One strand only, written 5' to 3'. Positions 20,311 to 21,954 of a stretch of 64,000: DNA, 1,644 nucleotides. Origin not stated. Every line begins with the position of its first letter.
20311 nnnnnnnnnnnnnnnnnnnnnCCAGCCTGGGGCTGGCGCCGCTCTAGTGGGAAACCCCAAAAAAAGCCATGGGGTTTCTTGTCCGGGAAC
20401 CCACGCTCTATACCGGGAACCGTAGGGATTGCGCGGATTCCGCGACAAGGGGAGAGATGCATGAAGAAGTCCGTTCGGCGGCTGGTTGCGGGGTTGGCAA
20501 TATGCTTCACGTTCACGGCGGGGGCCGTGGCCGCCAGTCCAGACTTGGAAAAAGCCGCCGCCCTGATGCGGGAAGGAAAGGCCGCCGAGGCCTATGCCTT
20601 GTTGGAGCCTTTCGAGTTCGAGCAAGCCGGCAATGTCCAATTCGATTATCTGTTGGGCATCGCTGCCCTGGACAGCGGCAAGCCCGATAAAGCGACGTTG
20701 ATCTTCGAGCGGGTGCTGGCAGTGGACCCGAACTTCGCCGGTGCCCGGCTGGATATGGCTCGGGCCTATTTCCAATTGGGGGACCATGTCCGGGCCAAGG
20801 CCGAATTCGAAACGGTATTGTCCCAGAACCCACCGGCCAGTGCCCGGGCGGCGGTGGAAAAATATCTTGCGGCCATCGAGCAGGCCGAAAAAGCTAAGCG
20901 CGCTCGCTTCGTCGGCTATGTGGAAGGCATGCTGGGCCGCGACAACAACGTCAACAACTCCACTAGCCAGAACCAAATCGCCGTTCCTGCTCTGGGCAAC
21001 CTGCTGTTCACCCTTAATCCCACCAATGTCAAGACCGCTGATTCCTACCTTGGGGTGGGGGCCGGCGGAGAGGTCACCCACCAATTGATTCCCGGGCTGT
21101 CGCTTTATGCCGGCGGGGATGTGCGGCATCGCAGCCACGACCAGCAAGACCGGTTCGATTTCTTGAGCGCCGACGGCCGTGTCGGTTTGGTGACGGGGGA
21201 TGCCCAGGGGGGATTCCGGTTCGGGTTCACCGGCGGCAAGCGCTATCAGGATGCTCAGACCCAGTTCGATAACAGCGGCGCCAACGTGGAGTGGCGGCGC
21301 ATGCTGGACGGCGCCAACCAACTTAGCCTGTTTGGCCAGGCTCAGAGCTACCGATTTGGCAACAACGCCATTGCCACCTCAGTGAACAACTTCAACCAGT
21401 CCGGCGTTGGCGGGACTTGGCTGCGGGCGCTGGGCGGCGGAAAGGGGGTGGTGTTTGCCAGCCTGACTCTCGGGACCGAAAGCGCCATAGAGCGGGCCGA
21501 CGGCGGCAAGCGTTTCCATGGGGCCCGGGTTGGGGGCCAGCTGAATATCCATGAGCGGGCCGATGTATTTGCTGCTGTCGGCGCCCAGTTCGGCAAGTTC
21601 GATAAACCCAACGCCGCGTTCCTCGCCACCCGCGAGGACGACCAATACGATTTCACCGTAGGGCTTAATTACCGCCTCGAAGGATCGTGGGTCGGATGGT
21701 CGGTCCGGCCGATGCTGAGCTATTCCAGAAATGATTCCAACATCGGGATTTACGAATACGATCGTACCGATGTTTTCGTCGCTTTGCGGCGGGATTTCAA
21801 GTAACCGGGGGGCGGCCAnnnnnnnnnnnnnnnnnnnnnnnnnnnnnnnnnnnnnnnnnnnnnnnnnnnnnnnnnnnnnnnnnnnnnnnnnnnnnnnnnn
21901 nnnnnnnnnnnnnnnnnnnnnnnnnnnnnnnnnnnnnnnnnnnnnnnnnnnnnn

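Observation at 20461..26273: Slam/DUF560-like translocon gene directly coupled to a giant, atypical cargo gene (candidate new type XI secretion pair)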

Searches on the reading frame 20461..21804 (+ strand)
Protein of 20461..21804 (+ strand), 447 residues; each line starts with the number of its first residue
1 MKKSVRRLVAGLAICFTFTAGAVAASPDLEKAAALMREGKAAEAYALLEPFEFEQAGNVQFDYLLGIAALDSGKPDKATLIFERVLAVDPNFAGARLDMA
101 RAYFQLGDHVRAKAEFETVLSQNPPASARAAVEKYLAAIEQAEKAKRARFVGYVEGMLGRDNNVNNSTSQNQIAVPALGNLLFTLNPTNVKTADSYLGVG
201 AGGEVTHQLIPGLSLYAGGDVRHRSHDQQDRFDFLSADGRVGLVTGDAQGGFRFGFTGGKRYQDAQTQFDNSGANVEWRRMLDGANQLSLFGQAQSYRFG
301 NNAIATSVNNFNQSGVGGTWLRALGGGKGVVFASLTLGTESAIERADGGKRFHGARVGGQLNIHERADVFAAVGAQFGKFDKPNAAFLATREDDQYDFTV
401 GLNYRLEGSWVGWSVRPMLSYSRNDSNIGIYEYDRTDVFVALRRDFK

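Call 6: search_protein_families(library=pfam, proteins=[window:20461-21804:+], max_evalue=1)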
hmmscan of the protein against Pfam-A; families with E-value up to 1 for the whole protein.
window:20461-21804:+ (447 aa): 21 families
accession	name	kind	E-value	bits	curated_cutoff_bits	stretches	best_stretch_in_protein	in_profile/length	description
PF14559.12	TPR_19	-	5e-12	46.4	25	1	69-131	1-64/68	Tetratricopeptide repeat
PF13432.12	TPR_16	-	1.5e-08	35.4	32.7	2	63-125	1-63/65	Tetratricopeptide repeat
PF13371.12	TPR_9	-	4.8e-08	33.4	35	1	68-136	4-72/73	Tetratricopeptide repeat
PF04575.19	SlipAM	-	5e-08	33.3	22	1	160-446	11-288/288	Surface lipoprotein assembly modifier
PF13428.12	TPR_14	-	2.3e-06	28.1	23.5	2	63-102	5-44/44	Tetratricopeptide repeat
PF07721.20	TPR_4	-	3.2e-06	27.7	27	1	94-117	2-25/26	Tetratricopeptide repeat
PF07719.23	TPR_2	-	9.7e-06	25.8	27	2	98-124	6-32/34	Tetratricopeptide repeat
PF13174.12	TPR_6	-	1.1e-05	26.2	26.3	1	95-124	2-31/33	Tetratricopeptide repeat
PF13181.12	TPR_8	-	4.5e-05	23.7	25.7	1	95-124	3-32/34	Tetratricopeptide repeat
PF00515.34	TPR_1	-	5.7e-05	23.2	27.8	2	63-92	5-34/34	Tetratricopeptide repeat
PF12895.13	ANAPC3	-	0.00012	22.7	27.2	2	76-119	6-49/82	Anaphase-promoting complex, cyclosome, subunit 3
PF13431.12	TPR_17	-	0.00022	21.7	24.4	1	82-113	2-33/34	Tetratricopeptide repeat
PF11059.14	DUF2860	-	0.00047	19.9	22.9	1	365-440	214-289/294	Protein of unknown function (DUF2860)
PF24575.1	TPR_Slam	-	0.00081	20.2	35.2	1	56-116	44-104/104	Surface lipoprotein assembly modifier, N-terminal TPR repeats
PF16918.11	PknG_TPR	-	0.0037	16.5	27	1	29-123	98-191/340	Protein kinase G tetratricopeptide repeat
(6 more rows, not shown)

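Call 7: search_protein_families(library=ncbifam, proteins=[window:20461-21804:+], max_evalue=1)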
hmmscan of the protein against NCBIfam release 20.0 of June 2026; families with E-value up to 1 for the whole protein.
window:20461-21804:+ (447 aa): 20 families
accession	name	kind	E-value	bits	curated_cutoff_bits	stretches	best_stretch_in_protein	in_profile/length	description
TIGR02917.1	PEP_TPR_lipo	equivalog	6e-11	41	312.2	1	32-138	336-444/899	XrtA/PEP-CTERM system TPR-repeat protein PrsT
NF040959.1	MamA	equivalog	8.7e-10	38.4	200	1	29-125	41-137/204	magnetosome protein MamA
NF008520.0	PRK11447.1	equivalog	8.7e-06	23.8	858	1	29-123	577-667/1157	cellulose synthase complex outer membrane protein BcsC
NF052415.1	T3SS_chap_SctY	equivalog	1.1e-05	25.9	70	1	64-137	11-84/106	type III secretion apparatus assembly chaperone SctY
TIGR02521.1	type_IV_pilW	equivalog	0.00015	21.4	154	1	59-124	31-96/234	type IV pilus biogenesis/stability protein PilW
TIGR02552.1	LcrH_SycD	equivalog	0.0009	19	104.8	1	34-128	27-121/136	SycD/LcrH family type III secretion system chaperone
TIGR02795.1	tol_pal_ybgF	equivalog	0.0011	19.5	90.1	1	62-133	42-116/119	tol-pal system protein YbgF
TIGR03016.1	pepcterm_hypo_1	hypoth_equivalog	0.0011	18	90.85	1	350-446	389-477/477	TIGR03016 family PEP-CTERM system-associated outer membrane protein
TIGR03504.1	FimV_Cterm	subfamily_domain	0.0036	17.3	30.65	1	95-131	1-37/44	FimV/HubP family polar landmark protein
NF008757.0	PRK11788.1-5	equivalog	0.0084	15.3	363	1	40-147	159-267/388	lipopolysaccharide assembly protein LapB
TIGR04510.1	mod_pep_cyc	subfamily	0.0092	14.5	400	1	63-138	402-475/814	putative peptide modification system cyclase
TIGR03302.1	OM_YfiO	subfamily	0.016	14.7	81.4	1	63-143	37-119/239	outer membrane protein assembly factor BamD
NF040561.1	PrimPol_Msp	equivalog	0.032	12.8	200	1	38-126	4-83/515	CRISPR-associated primase-polymerase type A1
NF008755.0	PRK11788.1-3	equivalog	0.039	13.3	430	1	59-148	180-268/388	lipopolysaccharide assembly protein LapB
NF042912.1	Amuc_1098_fam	equivalog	0.043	11.8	750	1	29-134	93-197/805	Amuc_1098 family type IV pilus outer membrane protein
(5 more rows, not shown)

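Call 19: search_solved_structures(query=window:20461-21804:+, max_evalue=1)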
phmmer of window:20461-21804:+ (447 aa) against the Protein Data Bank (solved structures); distinct sequences matched with E-value up to 1: 65 (the best 60 are shown).
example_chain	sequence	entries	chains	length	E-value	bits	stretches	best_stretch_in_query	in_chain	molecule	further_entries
9qhb_A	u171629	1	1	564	2.3e-32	115.6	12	63-127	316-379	Engineered tetratricopeptide repeat protein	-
9qhc_A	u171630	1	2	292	2.7e-17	66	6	62-124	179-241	Engineered tetratricopeptide repeat protein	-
8bu0_A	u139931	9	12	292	5.6e-17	64.9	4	57-127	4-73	Consensus tetratricopeptide repeat protein | Crystal structure of an 8-repeat consensus TPR superhelix with Zinc. | Monomer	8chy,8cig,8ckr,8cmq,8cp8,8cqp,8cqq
8ch0_A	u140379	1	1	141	6.3e-08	35.1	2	57-128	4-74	Consensus tetratricopeptide repeat protein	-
2fo7_A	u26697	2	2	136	1.8e-07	33.6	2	63-128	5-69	SYNTHETIC CONSENSUS TPR PROTEIN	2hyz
3kd7_A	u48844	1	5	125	8.1e-07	31.4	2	63-129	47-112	CTPR390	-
1na0_A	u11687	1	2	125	1.6e-06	30.5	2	59-124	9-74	designed protein CTPR3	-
6v8e_A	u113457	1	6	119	2.4e-06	29.9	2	58-125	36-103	Designed protein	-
6vfh_A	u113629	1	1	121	5.6e-06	28.7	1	57-125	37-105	T33_dn10A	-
5hrz_A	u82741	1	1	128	1.1e-05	27.7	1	34-125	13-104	TPR domain protein 1na0C3_3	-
6vfi_B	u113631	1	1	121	1.2e-05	27.6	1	58-132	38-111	O43_dn18B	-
6vl6_A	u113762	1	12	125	1.6e-05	27.1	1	34-135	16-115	T33_dn2A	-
3as8_A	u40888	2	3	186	2.9e-05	26.3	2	33-107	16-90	Magnetosome protein MamA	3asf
2wqh_A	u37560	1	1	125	4.6e-05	25.7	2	58-124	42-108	CTPR3Y3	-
3asg_A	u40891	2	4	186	6e-05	25.3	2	58-128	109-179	MamA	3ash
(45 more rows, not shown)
